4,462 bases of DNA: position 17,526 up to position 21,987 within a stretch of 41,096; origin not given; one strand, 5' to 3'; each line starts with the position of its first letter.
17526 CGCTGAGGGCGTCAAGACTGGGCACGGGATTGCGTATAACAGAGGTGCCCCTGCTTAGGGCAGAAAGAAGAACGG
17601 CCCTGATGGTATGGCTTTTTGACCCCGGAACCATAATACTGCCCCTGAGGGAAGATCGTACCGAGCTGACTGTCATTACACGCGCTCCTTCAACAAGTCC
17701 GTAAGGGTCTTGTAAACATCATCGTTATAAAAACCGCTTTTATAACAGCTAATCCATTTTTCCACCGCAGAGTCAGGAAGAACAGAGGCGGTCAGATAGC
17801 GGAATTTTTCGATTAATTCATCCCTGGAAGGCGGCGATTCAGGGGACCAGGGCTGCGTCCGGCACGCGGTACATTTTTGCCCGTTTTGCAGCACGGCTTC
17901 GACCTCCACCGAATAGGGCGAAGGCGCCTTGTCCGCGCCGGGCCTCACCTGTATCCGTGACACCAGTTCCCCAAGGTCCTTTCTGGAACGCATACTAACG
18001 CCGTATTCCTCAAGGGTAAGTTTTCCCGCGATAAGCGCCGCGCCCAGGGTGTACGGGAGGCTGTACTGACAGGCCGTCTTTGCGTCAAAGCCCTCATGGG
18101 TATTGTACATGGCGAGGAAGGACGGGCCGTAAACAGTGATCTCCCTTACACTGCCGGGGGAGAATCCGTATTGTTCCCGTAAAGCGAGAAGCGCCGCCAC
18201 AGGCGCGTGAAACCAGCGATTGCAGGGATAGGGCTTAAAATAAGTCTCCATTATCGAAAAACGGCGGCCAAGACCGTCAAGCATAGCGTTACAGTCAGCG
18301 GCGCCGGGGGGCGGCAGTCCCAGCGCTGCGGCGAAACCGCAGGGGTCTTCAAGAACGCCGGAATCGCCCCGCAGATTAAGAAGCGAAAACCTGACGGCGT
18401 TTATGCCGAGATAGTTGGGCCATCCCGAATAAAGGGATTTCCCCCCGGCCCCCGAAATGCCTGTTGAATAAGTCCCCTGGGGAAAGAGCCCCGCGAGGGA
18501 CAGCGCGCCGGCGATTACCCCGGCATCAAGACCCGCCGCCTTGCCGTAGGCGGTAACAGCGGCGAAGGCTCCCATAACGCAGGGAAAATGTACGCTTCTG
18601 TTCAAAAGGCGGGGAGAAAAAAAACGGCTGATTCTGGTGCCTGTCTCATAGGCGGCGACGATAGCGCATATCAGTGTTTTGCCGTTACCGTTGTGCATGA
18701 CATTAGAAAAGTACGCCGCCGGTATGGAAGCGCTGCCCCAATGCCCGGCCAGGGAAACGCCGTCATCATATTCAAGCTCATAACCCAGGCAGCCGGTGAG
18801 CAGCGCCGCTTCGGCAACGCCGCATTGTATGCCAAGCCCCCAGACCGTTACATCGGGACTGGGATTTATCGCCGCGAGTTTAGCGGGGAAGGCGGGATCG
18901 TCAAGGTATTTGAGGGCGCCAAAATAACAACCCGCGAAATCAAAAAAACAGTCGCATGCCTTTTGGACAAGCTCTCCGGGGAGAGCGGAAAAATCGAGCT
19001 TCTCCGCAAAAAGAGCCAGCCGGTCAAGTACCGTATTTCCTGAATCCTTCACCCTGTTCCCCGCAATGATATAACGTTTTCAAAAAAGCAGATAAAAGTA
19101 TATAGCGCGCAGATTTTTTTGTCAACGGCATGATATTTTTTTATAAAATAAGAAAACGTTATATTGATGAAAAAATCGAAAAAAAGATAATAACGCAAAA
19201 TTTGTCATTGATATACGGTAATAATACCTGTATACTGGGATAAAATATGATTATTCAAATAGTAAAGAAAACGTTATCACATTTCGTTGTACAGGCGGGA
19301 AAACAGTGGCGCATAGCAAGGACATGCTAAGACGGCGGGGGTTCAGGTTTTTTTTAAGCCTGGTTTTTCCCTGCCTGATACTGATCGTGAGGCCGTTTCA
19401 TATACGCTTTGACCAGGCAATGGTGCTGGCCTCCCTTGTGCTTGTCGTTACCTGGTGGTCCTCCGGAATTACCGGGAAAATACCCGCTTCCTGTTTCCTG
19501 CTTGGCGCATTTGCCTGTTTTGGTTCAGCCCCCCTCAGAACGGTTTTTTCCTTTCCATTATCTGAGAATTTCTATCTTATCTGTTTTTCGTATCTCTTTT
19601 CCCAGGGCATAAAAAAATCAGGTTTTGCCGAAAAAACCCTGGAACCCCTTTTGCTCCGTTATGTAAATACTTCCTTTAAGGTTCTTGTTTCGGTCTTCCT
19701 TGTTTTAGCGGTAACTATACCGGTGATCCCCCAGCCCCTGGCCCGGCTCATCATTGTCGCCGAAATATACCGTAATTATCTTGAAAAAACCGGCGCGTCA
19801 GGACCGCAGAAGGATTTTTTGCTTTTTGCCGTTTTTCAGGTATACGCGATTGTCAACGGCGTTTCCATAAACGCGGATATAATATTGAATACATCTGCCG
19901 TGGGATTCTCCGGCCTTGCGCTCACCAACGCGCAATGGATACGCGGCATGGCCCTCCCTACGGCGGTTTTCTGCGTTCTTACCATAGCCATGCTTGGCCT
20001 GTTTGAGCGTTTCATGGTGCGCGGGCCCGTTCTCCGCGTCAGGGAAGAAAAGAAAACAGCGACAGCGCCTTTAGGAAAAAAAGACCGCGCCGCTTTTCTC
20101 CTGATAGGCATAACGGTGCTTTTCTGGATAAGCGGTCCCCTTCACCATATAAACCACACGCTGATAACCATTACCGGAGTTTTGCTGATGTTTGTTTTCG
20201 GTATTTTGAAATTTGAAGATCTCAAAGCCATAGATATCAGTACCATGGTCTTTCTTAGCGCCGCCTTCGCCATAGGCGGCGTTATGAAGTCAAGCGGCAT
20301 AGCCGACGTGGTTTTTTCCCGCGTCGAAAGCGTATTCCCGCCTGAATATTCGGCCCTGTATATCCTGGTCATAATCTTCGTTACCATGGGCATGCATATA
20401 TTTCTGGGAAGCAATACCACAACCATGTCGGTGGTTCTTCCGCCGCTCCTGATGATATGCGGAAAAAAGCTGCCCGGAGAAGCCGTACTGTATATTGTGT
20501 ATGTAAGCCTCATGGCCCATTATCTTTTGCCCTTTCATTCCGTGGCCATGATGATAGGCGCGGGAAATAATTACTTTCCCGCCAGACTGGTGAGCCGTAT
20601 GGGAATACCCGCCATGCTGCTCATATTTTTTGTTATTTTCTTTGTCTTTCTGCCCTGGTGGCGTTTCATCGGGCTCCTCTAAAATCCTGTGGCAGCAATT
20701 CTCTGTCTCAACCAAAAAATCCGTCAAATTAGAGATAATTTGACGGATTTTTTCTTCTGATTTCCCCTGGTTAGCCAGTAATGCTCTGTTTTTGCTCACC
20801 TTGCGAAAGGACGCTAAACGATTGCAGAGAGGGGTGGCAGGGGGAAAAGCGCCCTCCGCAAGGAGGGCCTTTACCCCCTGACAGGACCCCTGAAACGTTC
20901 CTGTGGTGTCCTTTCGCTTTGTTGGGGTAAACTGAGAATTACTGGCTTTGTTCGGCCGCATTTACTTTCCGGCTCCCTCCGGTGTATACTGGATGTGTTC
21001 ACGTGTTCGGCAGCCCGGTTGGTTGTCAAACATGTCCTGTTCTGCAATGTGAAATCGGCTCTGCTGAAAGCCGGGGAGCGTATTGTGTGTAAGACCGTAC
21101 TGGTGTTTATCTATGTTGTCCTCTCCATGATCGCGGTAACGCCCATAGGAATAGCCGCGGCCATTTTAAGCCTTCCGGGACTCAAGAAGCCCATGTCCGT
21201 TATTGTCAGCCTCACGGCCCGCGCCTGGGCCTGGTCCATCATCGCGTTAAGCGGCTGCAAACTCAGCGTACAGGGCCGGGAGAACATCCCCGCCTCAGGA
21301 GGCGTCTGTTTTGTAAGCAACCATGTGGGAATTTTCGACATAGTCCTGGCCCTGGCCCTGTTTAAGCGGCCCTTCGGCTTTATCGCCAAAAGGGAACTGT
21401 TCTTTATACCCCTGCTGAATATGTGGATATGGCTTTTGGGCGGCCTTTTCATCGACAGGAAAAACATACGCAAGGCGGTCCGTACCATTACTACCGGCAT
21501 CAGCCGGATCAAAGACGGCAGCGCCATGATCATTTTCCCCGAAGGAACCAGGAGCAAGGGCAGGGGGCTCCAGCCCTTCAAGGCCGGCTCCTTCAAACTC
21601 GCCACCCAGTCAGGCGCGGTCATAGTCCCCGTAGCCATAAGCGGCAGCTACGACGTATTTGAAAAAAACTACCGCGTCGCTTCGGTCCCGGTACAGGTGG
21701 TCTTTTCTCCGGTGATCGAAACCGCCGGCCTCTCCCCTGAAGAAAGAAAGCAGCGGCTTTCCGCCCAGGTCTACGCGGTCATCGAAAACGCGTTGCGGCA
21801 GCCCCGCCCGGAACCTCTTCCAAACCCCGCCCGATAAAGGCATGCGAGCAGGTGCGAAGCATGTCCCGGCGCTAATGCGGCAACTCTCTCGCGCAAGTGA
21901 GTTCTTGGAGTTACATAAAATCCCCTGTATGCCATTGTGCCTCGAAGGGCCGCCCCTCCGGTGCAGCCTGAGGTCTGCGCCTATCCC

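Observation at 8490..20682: LacI-controlled nine-gene operon joining two MmgE/PrpD enzymes, an EPSP-synthase-fold enzyme and an Opp-type importer, with a divergent DASS-like permease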

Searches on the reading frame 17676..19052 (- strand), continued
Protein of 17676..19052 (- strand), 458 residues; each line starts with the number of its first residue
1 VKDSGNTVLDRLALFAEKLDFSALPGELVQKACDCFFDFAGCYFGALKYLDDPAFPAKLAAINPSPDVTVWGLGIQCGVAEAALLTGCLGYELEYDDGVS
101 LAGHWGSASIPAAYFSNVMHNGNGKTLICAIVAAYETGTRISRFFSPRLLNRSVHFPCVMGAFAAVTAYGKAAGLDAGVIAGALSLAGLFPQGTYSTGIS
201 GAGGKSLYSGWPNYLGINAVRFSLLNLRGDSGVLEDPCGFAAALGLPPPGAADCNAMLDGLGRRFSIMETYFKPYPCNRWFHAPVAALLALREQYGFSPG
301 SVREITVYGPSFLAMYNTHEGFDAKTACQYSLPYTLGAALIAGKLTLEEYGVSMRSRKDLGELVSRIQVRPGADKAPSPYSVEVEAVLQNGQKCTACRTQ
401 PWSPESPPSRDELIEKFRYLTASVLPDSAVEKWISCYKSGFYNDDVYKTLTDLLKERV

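Call 72: search_solved_structures(query=window:17676-19052:-, max_evalue=1e-10, show_alignments=3)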
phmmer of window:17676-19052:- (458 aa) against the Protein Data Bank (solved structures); distinct sequences matched with E-value up to 1e-10: 8.
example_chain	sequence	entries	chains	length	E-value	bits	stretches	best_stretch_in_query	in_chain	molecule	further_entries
2hp3_A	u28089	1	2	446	7.2e-15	58.2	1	57-362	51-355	IDS-epimerase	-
2hp0_A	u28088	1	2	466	8.1e-15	58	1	57-362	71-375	IDS-epimerase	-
7bra_A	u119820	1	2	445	1.2e-12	50.9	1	63-418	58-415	Bacillus subtilis IRG1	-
12vt_A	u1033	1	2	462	4.8e-12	48.9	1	58-454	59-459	Cis-aconitate decarboxylase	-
12vw_A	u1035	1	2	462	8.9e-12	48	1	58-454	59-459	Cis-aconitate decarboxylase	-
12ux_A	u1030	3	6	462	1.1e-11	47.7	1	58-454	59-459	Cis-aconitate decarboxylase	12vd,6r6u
7e9d_A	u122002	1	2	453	1.5e-11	47.2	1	63-418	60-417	IRG1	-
7br9_A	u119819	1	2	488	8.3e-11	44.8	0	66-438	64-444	Cis-aconitate decarboxylase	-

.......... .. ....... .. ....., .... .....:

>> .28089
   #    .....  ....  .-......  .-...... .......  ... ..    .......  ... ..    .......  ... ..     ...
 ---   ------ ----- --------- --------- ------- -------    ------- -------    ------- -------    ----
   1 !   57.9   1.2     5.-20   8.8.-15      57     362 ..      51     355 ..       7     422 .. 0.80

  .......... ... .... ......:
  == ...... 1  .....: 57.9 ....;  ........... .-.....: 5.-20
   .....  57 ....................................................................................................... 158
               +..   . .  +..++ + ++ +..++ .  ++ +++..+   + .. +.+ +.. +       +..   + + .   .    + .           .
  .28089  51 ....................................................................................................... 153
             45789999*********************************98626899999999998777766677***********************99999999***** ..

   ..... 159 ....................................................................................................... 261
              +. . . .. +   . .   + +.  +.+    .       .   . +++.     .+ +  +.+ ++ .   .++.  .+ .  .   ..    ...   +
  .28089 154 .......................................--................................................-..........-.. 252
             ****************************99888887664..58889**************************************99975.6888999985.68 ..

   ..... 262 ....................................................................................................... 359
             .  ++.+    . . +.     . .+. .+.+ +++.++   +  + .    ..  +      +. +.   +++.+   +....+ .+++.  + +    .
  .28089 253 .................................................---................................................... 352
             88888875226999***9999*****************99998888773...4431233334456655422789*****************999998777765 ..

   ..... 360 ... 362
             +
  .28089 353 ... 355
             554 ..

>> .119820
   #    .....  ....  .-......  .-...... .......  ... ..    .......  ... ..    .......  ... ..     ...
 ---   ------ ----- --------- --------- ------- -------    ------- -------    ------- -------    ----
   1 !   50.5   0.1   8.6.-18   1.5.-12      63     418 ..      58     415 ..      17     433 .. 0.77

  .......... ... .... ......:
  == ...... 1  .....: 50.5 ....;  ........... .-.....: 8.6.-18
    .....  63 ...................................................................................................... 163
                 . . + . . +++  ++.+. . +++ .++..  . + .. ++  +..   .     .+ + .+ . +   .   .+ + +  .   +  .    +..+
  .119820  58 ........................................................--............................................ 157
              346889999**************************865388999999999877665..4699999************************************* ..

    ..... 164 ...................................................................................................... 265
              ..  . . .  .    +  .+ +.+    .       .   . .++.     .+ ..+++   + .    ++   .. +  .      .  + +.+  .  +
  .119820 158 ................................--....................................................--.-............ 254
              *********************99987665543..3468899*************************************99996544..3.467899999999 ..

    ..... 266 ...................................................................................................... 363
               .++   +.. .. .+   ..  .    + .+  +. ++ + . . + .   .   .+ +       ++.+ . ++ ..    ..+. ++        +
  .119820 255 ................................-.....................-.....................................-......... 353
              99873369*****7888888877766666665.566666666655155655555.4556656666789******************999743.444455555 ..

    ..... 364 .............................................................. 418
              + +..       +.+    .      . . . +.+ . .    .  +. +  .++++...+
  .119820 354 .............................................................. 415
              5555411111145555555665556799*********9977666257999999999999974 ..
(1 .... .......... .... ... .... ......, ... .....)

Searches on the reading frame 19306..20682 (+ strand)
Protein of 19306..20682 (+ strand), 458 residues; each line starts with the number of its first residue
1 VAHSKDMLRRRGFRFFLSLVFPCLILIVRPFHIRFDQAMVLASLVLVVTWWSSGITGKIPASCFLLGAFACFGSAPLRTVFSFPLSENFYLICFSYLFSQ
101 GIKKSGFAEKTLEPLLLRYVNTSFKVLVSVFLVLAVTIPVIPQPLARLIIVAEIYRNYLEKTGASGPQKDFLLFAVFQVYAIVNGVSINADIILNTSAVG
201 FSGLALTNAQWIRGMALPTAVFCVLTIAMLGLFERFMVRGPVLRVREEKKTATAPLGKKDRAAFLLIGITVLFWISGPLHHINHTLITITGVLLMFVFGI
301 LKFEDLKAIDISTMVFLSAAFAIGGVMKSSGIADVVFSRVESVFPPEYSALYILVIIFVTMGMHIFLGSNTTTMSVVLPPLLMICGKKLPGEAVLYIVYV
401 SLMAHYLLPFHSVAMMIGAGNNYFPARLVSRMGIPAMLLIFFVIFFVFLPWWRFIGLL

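Call 3: search_protein_families(library=pfam, proteins=[window:19306-20682:+])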
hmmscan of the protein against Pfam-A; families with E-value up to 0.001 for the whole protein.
window:19306-20682:+ (458 aa): 2 families
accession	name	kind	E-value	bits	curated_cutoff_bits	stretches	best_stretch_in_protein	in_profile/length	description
PF00939.25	Na_sulph_symp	-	6.5e-18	65.4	27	1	10-457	28-471/472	Sodium:sulfate symporter transmembrane region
PF03600.22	CitMHS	-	1.9e-11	44.1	31.9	2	59-374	12-308/336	Citrate transporter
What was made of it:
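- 19306..20682 (+): DASS-like (IT-superfamily) anion permease, transcribed divergently from the operon. It matches Pfam PF00939 at 65 bits (cutoff 27) and PF03600 (call 3).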

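Call 4: search_protein_families(library=ncbifam, proteins=[window:19306-20682:+])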
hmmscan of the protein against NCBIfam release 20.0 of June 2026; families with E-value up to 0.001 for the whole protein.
window:19306-20682:+ (458 aa): 1 family
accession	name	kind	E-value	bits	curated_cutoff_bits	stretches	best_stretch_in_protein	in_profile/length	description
TIGR00785.1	dass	subfamily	6.7e-21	74.5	198.6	1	59-452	39-444/444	DASS family sodium-coupled anion symporter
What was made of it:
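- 19306..20682 (+): TIGR00785 scores 74.5, below its cutoff of 198.6 (call 4).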

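Call 31: search_solved_structures(query=window:19306-20682:+, max_evalue=0.001)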
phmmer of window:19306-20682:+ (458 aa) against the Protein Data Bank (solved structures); distinct sequences matched with E-value up to 0.001: 0.
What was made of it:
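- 19306..20682 (+): No PDB chain matches by sequence (call 31).
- On DASS (divalent anion:Na+ symporter) family: No solved homologue is detectable by sequence (call 31).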

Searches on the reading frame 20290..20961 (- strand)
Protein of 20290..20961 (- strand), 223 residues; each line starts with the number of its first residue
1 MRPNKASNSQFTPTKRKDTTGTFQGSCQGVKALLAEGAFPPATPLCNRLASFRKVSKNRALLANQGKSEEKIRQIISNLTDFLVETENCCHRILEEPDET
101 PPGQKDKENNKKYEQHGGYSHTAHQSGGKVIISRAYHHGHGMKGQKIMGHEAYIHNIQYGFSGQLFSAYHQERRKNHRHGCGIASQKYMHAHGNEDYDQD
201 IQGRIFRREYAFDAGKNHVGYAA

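Call 69: search_protein_families(library=pfam, proteins=[window:20290-20961:-], max_evalue=0.00001)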
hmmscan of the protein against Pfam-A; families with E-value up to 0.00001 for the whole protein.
window:20290-20961:- (223 aa): 0 families

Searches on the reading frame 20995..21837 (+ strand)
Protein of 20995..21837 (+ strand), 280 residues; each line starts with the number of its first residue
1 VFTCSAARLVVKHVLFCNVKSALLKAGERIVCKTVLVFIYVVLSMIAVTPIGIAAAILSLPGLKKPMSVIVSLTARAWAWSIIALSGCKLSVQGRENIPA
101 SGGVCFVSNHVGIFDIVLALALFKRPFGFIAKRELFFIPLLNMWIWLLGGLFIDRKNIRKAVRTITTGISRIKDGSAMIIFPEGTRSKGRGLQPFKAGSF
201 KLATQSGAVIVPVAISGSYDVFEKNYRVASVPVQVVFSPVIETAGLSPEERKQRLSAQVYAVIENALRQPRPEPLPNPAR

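Call 6: search_protein_families(library=pfam, proteins=[window:20995-21837:+], max_evalue=0.00001)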
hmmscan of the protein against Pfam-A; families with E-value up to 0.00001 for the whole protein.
window:20995-21837:+ (280 aa): 1 family
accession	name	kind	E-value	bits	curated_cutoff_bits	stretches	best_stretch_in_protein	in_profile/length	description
PF01553.26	Acyltransferase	-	4e-31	108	23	1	90-216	2-132/132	Acyltransferase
